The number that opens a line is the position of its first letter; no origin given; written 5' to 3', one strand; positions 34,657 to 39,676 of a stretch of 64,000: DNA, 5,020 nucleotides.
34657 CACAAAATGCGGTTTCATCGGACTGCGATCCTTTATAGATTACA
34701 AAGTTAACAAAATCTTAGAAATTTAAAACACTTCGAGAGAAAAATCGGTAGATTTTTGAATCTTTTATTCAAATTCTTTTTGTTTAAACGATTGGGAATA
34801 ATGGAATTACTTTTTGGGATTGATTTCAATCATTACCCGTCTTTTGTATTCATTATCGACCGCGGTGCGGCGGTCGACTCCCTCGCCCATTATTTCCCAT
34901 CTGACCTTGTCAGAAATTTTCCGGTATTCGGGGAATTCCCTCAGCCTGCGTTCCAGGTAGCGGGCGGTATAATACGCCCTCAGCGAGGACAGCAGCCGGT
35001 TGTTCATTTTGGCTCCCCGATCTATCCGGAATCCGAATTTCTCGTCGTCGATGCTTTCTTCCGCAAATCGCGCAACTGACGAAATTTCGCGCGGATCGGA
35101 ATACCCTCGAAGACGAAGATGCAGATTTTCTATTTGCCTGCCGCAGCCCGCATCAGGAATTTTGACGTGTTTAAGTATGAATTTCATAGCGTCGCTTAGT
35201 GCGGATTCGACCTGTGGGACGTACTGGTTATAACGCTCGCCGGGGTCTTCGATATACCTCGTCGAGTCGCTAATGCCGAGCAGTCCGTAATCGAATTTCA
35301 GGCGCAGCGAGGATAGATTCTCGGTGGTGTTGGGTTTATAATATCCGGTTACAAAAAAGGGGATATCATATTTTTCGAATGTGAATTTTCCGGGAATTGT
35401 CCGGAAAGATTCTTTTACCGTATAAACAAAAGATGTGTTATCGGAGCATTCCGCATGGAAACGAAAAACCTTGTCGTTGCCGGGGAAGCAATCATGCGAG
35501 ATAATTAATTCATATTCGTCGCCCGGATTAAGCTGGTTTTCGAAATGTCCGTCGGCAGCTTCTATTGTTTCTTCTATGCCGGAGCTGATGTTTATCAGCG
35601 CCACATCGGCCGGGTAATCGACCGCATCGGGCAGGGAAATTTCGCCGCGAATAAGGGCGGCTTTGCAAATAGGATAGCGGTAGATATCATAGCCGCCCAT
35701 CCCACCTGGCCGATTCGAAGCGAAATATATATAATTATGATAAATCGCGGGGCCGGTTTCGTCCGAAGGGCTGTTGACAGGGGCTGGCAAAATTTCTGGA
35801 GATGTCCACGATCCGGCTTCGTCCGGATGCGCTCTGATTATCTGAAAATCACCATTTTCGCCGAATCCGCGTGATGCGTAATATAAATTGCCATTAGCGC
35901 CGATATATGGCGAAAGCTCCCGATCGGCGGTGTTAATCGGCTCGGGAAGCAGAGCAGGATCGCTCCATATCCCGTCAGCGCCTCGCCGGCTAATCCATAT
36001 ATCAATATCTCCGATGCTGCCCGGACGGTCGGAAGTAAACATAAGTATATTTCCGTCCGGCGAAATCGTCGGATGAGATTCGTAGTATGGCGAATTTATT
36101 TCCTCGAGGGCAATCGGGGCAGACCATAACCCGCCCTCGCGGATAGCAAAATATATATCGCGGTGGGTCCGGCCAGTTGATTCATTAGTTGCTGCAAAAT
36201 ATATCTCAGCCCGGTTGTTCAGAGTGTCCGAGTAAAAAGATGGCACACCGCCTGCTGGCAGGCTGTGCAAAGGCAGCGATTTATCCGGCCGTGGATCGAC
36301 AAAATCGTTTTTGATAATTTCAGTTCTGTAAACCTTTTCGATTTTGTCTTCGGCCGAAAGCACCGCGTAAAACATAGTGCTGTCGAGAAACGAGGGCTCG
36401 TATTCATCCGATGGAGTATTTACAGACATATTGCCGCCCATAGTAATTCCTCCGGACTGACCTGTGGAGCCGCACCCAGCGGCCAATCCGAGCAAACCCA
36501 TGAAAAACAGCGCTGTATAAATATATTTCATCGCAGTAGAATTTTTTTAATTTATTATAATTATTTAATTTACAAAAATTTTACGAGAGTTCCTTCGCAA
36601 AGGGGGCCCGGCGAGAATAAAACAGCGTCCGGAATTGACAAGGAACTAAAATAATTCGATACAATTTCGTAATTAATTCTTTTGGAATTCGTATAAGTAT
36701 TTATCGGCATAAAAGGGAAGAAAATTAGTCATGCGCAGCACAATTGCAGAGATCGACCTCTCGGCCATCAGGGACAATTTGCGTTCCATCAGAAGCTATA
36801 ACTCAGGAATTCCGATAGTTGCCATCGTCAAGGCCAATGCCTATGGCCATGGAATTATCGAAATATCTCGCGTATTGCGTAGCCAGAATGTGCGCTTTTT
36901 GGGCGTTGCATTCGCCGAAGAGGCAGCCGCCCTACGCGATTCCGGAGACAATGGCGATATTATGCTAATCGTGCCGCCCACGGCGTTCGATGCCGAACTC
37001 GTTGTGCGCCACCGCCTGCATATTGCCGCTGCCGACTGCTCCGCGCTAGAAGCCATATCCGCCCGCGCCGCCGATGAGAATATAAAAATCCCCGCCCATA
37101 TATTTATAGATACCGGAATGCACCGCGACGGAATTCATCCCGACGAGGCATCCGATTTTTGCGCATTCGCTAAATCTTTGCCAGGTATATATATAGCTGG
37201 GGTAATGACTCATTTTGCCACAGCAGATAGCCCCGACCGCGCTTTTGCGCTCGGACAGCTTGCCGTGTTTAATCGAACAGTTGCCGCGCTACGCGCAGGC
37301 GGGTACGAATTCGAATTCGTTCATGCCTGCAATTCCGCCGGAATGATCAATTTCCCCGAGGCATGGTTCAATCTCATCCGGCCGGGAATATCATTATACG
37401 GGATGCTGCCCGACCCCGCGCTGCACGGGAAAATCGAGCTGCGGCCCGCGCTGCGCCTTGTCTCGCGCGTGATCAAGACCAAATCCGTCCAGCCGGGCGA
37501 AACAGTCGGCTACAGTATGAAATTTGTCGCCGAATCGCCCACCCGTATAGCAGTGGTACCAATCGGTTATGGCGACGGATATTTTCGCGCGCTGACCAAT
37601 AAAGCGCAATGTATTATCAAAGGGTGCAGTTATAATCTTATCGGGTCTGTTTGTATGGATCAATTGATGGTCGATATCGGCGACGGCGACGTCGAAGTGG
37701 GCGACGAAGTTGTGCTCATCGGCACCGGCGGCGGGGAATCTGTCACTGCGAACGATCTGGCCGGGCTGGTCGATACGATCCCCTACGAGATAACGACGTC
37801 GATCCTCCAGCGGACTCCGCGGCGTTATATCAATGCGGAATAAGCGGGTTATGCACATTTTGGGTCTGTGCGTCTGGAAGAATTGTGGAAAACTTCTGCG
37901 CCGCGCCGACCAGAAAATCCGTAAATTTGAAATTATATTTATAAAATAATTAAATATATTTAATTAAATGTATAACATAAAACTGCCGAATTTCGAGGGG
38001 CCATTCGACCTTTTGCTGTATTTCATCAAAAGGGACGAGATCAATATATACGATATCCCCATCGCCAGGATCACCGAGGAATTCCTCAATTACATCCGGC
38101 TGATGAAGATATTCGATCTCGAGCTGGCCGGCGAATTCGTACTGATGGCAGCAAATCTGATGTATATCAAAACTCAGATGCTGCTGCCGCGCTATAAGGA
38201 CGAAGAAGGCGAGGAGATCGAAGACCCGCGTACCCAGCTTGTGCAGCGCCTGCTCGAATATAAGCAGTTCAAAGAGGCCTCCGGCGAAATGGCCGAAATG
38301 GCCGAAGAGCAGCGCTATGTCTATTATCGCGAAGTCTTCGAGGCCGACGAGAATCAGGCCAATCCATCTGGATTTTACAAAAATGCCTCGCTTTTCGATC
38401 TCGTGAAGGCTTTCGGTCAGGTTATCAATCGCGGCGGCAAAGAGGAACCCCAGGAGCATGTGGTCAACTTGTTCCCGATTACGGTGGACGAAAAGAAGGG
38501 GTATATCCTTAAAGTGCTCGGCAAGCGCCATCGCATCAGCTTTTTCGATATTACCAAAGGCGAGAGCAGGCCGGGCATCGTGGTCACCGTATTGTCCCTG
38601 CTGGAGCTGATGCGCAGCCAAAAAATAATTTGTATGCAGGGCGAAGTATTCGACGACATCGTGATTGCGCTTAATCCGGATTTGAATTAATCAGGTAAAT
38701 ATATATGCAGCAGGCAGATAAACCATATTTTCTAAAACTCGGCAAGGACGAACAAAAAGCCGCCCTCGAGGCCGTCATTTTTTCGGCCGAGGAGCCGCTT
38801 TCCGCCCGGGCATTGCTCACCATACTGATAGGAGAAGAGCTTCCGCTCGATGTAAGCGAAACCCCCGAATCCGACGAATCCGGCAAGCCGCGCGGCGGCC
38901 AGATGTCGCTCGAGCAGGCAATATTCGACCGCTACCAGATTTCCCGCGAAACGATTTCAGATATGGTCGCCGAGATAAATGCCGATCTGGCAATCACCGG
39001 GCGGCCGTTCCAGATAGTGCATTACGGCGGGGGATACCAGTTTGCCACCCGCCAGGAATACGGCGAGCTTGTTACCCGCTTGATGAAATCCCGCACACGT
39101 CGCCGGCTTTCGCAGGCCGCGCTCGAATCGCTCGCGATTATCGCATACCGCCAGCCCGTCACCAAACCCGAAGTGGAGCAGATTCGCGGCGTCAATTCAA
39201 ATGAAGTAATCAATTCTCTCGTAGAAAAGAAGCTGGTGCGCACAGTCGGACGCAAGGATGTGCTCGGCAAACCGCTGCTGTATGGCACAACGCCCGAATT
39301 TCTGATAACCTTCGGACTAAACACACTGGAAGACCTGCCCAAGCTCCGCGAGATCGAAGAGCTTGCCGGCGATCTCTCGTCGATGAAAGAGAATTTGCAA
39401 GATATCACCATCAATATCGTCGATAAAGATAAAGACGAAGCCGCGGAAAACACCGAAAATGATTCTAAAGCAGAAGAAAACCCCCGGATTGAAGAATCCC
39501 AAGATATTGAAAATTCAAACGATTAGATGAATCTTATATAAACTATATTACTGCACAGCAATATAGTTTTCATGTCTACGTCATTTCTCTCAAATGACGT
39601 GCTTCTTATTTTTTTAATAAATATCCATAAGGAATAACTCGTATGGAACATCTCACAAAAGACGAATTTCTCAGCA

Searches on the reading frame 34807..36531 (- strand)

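Call 21: search_protein_families(library=pfam, proteins=[window:34807-36531:-], max_evalue=0.0001)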
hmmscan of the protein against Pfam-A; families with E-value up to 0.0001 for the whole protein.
window:34807-36531:- (574 aa): 1 family
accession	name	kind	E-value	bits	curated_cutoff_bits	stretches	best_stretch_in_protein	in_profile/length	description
PF07676.18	PD40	-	3.2e-13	49.7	20.9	1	145-180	5-38/38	WD40-like Beta Propeller Repeat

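Call 67: search_protein_families(library=ncbifam, proteins=[window:34807-36531:-], max_evalue=0.01)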
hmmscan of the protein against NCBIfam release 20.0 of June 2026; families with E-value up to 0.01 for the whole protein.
window:34807-36531:- (574 aa): 2 families
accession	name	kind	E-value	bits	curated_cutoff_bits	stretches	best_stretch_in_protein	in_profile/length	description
NF052230.1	T9SS_PorE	exception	4.2e-32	111.2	600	1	107-361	235-493/648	PorE family type IX secretion system protein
NF053607.1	CHU_0125_OmpA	equivalog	5.6e-30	104.4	620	1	110-360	233-496/639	CHU_0125 family OmpA-like outer membrane integrity protein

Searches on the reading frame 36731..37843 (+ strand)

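Call 21: search_protein_families(library=pfam, proteins=[window:36731-37843:+], max_evalue=0.0001)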
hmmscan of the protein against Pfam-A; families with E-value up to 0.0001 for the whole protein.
window:36731-37843:+ (370 aa): 2 families
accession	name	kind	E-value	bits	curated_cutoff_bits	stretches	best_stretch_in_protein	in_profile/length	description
PF01168.26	Ala_racemase_N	-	2.5e-60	204.3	24.1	1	8-227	1-220/220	Alanine racemase, N-terminal domain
PF00842.27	Ala_racemase_C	-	9e-44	148.6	25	1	241-366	2-127/127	Alanine racemase, C-terminal domain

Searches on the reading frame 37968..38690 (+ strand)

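Call 22: search_protein_families(library=pfam, proteins=[window:37968-38690:+], max_evalue=0.0001)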
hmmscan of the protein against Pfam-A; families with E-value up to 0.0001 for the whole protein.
window:37968-38690:+ (240 aa): 1 family
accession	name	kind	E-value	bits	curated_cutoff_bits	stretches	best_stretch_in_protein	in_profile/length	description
PF02616.19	SMC_ScpA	-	7.4e-33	114.9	24.6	1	20-234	2-230/232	Segregation and condensation protein ScpA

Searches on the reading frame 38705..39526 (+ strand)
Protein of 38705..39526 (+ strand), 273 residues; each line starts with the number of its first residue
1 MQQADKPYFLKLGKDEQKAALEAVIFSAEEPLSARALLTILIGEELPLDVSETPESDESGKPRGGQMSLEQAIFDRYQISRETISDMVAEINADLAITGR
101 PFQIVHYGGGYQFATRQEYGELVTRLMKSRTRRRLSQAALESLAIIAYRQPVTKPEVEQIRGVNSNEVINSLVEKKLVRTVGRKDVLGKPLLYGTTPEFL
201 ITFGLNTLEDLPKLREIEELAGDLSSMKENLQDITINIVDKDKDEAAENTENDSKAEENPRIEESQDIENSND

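Call 22: search_protein_families(library=pfam, proteins=[window:38705-39526:+], max_evalue=0.0001)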
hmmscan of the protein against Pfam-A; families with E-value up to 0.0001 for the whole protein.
window:38705-39526:+ (273 aa): 1 family
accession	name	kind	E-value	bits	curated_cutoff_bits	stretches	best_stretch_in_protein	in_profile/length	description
PF04079.22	SMC_ScpB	-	7.8e-50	169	27.4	1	73-214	19-160/160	Segregation and condensation complex subunit ScpB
